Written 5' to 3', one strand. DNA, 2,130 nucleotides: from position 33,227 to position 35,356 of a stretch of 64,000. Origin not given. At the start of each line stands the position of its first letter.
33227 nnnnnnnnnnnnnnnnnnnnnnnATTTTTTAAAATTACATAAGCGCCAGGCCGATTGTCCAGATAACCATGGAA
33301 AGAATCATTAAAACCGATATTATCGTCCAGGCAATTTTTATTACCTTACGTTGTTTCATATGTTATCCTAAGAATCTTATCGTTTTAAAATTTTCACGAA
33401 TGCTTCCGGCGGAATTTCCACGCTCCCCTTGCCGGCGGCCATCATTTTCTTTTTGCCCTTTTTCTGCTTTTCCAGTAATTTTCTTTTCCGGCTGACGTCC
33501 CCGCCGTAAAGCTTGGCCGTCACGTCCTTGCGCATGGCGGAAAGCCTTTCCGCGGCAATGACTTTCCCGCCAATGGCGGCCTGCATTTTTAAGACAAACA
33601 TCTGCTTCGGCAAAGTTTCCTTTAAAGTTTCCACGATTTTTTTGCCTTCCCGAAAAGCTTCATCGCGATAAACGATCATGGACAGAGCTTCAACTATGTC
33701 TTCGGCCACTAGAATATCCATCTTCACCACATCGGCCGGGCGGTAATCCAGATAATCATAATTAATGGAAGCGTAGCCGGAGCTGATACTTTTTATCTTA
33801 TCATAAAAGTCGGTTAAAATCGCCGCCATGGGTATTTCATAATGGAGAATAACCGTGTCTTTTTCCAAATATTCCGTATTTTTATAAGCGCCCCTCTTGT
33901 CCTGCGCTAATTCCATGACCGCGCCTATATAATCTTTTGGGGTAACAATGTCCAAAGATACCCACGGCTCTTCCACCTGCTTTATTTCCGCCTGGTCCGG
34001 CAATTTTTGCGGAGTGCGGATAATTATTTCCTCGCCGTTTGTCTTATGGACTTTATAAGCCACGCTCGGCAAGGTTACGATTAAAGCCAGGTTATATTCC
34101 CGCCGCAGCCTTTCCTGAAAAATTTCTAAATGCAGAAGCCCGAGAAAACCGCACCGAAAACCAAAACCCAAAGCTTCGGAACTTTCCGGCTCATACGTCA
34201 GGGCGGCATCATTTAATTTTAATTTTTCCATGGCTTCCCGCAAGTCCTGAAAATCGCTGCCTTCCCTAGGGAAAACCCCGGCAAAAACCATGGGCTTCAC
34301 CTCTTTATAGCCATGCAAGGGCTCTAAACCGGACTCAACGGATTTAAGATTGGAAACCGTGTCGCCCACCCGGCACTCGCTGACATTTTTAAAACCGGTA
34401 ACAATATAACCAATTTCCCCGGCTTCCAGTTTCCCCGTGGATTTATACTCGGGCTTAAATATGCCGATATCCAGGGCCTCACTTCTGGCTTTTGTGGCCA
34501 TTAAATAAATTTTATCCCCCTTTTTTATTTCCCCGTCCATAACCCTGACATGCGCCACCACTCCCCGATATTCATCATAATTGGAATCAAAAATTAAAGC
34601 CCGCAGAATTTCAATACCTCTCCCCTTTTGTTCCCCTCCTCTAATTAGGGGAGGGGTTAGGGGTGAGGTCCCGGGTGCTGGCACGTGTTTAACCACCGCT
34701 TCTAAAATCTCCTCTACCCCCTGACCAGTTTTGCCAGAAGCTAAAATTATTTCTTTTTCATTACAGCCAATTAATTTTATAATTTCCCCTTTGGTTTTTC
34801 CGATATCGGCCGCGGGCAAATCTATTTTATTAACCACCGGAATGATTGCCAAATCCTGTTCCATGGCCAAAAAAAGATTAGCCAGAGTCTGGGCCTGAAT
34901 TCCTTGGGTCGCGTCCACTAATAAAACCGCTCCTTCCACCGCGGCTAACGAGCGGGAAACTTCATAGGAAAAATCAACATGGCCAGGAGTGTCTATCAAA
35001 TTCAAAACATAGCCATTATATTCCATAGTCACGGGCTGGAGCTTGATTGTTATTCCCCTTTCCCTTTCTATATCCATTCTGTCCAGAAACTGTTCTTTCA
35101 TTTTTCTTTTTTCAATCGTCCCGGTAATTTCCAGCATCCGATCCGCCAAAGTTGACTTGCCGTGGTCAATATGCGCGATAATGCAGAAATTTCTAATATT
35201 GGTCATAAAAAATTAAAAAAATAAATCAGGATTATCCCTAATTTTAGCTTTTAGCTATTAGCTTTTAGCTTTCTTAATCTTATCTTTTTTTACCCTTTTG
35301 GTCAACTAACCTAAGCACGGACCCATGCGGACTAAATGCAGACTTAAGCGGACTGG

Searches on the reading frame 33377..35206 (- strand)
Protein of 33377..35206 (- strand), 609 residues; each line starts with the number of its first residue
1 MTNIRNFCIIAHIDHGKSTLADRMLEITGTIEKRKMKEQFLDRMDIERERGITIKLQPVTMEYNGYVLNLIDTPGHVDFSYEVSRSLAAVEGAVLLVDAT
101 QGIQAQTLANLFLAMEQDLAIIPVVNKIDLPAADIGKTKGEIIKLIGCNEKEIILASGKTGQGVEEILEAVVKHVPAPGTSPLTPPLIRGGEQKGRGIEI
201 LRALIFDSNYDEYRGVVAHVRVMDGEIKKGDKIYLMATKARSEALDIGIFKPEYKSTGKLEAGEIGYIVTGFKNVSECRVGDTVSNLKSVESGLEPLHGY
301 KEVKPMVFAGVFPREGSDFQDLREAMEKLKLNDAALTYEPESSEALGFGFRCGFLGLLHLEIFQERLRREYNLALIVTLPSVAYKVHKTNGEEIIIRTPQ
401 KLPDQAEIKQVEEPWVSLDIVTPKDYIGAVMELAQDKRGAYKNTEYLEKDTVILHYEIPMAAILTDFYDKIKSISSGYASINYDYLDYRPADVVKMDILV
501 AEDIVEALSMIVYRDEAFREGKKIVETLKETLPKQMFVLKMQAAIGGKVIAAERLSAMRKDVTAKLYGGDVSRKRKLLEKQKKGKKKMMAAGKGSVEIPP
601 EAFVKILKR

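Call 28: search_solved_structures(query=window:33377-35206:-, show_alignments=1, max_evalue=1e-50)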
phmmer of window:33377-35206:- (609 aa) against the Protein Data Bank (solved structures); distinct sequences matched with E-value up to 1e-50: 5.
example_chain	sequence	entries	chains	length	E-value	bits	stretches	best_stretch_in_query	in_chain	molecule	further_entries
2ywe_A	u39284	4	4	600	2.8e-208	696.2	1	2-608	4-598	GTP-binding protein lepA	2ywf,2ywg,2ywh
5imq_B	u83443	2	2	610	7.2e-194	648.6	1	2-607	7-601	Elongation factor 4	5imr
4w2e_y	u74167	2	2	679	9.6e-194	648.2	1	2-607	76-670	50S ribosomal protein L9, Elongation factor 4 | GDPCP fused to the N-terminus of the ribosomal protein L9,Elongation factor 4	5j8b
3cb4_D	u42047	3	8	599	7.1e-183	612.3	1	1-607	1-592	GTP-binding protein lepA | Elongation factor 4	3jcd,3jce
3deg_C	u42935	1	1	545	2e-163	548.1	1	1-553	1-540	GTP-binding protein lepA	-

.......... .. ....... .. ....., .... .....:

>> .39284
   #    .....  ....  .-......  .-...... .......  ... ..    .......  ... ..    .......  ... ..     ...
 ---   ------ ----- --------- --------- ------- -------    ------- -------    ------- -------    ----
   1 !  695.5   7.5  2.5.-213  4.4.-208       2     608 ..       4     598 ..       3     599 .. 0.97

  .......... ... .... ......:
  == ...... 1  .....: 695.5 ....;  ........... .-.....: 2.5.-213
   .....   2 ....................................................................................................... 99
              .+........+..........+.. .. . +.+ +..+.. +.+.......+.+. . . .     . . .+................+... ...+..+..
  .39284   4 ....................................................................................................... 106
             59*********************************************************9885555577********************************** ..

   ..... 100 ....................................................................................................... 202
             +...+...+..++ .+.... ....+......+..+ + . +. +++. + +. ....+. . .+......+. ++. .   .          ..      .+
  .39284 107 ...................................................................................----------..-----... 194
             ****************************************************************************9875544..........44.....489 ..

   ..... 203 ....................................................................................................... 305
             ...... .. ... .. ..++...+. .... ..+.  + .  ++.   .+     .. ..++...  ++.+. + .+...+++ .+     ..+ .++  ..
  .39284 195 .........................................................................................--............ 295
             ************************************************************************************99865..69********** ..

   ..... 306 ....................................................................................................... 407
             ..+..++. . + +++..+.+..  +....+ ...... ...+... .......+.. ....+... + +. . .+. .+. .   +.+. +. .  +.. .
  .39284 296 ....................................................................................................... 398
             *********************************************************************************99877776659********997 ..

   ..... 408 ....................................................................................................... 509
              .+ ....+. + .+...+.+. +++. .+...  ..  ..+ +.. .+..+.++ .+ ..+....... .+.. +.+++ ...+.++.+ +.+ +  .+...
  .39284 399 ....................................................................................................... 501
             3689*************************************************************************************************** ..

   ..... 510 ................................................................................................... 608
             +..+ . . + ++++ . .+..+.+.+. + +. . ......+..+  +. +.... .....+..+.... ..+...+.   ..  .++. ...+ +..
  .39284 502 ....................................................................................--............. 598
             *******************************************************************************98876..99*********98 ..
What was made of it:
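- On Class II purine-motif intrastrand triplex repeats (PIT/BoxC/TM): The exception is one in-frame copy in lepA (call 28).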

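Call 40: find_homologous_proteins(query=window:33377-35206:-, max_evalue=1e-100)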
Query window:33377-35206:- (609 aa): 8000 proteins with E <= 1e-100 among 8000 candidates; the best 120 are listed.
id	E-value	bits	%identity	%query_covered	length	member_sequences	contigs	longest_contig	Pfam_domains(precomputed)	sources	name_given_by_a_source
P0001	0.0e+0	1338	100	100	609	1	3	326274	PF00679.31,PF06421.18,PF00009.34,PF03144.32,PF22042.3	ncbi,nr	ncbi:MAG: translation elongation factor 4 [Patescibacteria group bacterium]|nr:translation elongatio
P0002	0.0e+0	1173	89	100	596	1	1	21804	PF01926.30,PF00679.31,PF14492.13,PF06421.18,PF00009.34,PF03144.32,PF22042.3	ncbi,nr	ncbi:MAG: translation elongation factor 4 [Patescibacteria group bacterium]|nr:translation elongatio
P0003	0.0e+0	1164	88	100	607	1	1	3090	PF01926.30,PF00679.31,PF14492.13,PF06421.18,PF00009.34,PF03144.32,PF22042.3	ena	-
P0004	0.0e+0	1161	88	100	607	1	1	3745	PF01926.30,PF00679.31,PF14492.13,PF06421.18,PF00009.34,PF03144.32,PF22042.3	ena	-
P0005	0.0e+0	1157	87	100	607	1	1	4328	PF01926.30,PF00679.31,PF14492.13,PF06421.18,PF00009.34,PF03144.32,PF22042.3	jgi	-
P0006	0.0e+0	1156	87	100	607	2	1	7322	PF01926.30,PF00679.31,PF14492.13,PF06421.18,PF00009.34,PF03144.32,PF22042.3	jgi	-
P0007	0.0e+0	1156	87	100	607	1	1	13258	PF01926.30,PF00679.31,PF14492.13,PF06421.18,PF00009.34,PF03144.32,PF22042.3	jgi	-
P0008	0.0e+0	1153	87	100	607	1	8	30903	PF01926.30,PF00679.31,PF14492.13,PF06421.18,PF00009.34,PF03144.32,PF22042.3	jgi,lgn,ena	-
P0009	0.0e+0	1130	85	100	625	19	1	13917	PF00679.31,PF06421.18,PF00009.34,PF03144.32,PF22042.3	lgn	-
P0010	0.0e+0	1116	85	100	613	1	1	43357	PF00679.31,PF06421.18,PF00009.34,PF03144.32,PF22042.3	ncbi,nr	ncbi:MAG: translation elongation factor 4 [Patescibacteria group bacterium]|nr:translation elongatio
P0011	0.0e+0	1112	84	100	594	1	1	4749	PF01926.30,PF00679.31,PF06421.18,PF00009.34,PF03144.32,PF22042.3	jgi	jgi:GTP-binding protein LepA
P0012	0.0e+0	1069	80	100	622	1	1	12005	PF00679.31,PF06421.18,PF00009.34,PF03144.32,PF22042.3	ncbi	-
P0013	0.0e+0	1066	78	100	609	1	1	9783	PF00679.31,PF06421.18,PF00009.34,PF03144.32,PF22042.3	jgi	jgi:GTP-binding protein LepA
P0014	0.0e+0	1060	84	96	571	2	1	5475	PF00679.31,PF14492.13,PF06421.18,PF00009.34,PF03144.32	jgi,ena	-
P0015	0.0e+0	1059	78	100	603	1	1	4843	PF00679.31,PF06421.18,PF00009.34,PF03144.32,PF22042.3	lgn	-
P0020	0.0e+0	1049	78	100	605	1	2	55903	PF01926.30,PF00679.31,PF06421.18,PF00009.34,PF03144.32,PF22042.3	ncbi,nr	ncbi:MAG: translation elongation factor 4 [Patescibacteria group bacterium]|nr:translation elongatio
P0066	0.0e+0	1028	75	100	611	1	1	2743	PF00679.31,PF06421.18,PF00009.34,PF03144.32,PF22042.3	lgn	-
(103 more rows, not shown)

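Call 42: find_encoding_contigs(protein=P0002, flank=10000, max_places=2)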
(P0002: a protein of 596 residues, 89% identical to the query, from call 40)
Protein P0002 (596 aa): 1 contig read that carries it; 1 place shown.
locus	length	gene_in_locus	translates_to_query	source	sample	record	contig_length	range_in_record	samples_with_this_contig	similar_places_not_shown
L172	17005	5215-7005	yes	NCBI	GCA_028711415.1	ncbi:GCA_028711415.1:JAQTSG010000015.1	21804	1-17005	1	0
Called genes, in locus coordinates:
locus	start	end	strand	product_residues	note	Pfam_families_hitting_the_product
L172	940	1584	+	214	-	PF13549:ATP-grasp_5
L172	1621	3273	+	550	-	PF03023:MurJ, PF13440:Polysacc_synt_3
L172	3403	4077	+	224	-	-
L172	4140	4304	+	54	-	-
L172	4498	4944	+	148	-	-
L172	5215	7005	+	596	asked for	PF00009:GTP_EFTU, PF01926:MMR_HSR1 (faint), PF14492:EFG_III (faint), PF22042:EF-G_D2 (weak), PF03144:GTP_EFTU_D2, PF00679:EFG_C, PF06421:LepA_C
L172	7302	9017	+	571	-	PF01368:DHH, PF02272:DHHA1, PF17768:RecJ_OB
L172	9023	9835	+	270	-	-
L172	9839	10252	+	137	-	PF00075:RNase_H, PF13456:RVT_3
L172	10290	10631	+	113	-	-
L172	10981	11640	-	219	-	-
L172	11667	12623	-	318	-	PF02775:TPP_enzyme_C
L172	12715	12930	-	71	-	-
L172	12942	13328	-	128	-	PF05635:23S_rRNA_IVP, PF22296:bAvd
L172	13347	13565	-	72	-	-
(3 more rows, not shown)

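Call 43: find_encoding_contigs(protein=P0020, flank=10000, max_places=2)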
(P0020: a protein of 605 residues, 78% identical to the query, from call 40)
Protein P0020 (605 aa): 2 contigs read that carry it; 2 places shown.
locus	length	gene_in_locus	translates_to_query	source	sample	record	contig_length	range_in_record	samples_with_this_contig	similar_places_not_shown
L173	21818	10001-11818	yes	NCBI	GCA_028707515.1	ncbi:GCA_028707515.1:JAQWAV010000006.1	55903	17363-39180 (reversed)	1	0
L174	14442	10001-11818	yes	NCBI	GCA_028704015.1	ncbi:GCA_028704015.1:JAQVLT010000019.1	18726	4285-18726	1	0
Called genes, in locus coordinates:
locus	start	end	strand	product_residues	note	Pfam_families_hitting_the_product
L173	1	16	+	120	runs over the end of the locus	PF04480:DUF559, PF18741:MTES_1575 (weak)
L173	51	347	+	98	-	PF11950:DUF3467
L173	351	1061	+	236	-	-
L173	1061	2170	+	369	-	PF00226:DnaJ, PF01556:DnaJ_C, PF00684:DnaJ_CXXCXGXG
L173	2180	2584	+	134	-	-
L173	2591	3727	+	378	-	PF00089:Trypsin, PF13365:Trypsin_2, PF13180:PDZ_2, PF17820:PDZ_6 (weak)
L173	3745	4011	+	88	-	PF00085:Thioredoxin, PF13098:Thioredoxin_2 (faint), PF14595:Thioredoxin_9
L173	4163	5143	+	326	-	PF00294:PfkB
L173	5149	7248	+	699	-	PF02629:CoA_binding, PF13380:CoA_binding_2, PF13607:Succ_CoA_lig, PF13549:ATP-grasp_5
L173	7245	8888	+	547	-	PF03023:MurJ, PF01943:Polysacc_synt, PF13440:Polysacc_synt_3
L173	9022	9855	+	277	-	PF01113:DapB_N, PF05173:DapB_C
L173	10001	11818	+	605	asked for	PF00009:GTP_EFTU, PF01926:MMR_HSR1 (faint), PF22042:EF-G_D2 (faint), PF03144:GTP_EFTU_D2, PF00679:EFG_C, PF06421:LepA_C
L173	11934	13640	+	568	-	PF01368:DHH, PF02272:DHHA1, PF17768:RecJ_OB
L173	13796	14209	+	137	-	PF00075:RNase_H, PF13456:RVT_3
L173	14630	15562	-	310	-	PF02775:TPP_enzyme_C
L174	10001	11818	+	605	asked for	PF00009:GTP_EFTU, PF01926:MMR_HSR1 (faint), PF22042:EF-G_D2 (faint), PF03144:GTP_EFTU_D2, PF00679:EFG_C, PF06421:LepA_C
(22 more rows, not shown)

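Call 44: find_encoding_contigs(protein=P0066, flank=3000, max_places=1)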
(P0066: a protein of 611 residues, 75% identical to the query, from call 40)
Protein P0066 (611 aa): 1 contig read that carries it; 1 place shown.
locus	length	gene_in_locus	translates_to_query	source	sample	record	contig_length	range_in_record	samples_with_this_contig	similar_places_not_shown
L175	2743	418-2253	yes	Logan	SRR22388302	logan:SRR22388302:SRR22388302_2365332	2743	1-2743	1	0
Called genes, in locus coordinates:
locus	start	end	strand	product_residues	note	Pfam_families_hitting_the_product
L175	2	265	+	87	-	?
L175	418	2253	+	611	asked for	PF00009:GTP_EFTU, PF22042:EF-G_D2, PF03144:GTP_EFTU_D2, PF00679:EFG_C, PF06421:LepA_C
